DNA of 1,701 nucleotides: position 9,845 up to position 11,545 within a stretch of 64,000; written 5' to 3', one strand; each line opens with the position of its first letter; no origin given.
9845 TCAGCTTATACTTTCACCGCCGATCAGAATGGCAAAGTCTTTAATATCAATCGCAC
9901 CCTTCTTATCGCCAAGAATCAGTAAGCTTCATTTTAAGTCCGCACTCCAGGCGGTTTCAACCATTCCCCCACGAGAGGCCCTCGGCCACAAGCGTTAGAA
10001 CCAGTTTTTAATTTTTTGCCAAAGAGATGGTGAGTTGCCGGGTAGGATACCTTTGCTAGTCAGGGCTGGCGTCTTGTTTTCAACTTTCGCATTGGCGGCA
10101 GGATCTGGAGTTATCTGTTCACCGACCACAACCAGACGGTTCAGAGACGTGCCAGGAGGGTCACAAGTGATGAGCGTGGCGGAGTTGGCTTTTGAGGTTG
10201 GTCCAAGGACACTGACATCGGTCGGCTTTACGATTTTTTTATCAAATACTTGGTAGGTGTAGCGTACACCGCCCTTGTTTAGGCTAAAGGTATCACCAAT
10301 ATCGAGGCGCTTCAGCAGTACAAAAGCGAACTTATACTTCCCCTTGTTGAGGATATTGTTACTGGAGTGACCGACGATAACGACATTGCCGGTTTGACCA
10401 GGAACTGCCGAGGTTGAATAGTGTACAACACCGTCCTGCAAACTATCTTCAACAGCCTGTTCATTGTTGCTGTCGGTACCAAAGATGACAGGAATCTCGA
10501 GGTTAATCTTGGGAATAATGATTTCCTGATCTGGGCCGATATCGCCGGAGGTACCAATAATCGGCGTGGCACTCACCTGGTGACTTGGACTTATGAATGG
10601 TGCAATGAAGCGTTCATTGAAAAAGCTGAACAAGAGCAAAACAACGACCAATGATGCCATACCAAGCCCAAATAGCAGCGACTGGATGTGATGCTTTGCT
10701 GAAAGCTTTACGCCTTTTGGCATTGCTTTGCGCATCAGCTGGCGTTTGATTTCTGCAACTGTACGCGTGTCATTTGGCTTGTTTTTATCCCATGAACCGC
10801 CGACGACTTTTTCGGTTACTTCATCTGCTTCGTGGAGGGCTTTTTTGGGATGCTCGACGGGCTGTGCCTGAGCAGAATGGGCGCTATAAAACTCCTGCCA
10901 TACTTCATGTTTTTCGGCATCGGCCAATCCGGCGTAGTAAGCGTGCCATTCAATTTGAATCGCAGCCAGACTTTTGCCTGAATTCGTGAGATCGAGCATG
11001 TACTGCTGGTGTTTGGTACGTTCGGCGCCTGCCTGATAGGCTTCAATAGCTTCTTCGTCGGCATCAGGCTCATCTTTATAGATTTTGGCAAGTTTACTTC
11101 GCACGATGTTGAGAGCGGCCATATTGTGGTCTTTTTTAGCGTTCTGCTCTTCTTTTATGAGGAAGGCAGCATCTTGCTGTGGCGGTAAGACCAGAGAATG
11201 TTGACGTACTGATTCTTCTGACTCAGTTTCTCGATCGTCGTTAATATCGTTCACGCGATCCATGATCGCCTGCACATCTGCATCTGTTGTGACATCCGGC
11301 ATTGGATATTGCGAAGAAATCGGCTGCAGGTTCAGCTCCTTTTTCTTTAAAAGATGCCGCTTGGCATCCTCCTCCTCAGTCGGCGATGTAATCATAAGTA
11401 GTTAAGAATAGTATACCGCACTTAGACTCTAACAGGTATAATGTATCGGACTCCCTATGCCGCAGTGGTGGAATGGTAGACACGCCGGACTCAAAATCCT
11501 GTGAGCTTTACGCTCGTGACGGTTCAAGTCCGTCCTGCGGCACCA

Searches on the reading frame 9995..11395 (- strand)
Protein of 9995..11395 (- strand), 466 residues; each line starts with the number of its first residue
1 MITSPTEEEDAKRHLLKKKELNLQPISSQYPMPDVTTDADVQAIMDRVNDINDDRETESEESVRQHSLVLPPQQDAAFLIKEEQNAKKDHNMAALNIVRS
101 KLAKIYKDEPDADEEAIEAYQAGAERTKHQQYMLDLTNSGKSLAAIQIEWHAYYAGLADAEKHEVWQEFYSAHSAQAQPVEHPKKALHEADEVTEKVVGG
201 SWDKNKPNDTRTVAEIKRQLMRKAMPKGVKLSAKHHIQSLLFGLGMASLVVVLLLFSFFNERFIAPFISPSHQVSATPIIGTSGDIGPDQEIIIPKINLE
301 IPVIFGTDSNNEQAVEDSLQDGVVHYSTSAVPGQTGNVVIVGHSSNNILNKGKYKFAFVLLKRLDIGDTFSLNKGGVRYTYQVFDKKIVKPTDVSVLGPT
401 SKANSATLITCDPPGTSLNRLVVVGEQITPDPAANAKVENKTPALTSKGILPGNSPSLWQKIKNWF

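Call 77: search_protein_families(library=pfam, proteins=[window:9995-11395:-], max_evalue=0.00001)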
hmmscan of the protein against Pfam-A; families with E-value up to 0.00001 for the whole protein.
window:9995-11395:- (466 aa): 1 family
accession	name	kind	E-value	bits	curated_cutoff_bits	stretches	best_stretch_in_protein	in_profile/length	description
PF04203.18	Sortase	-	2e-25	89.4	26.6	1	292-426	1-123/125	Sortase domain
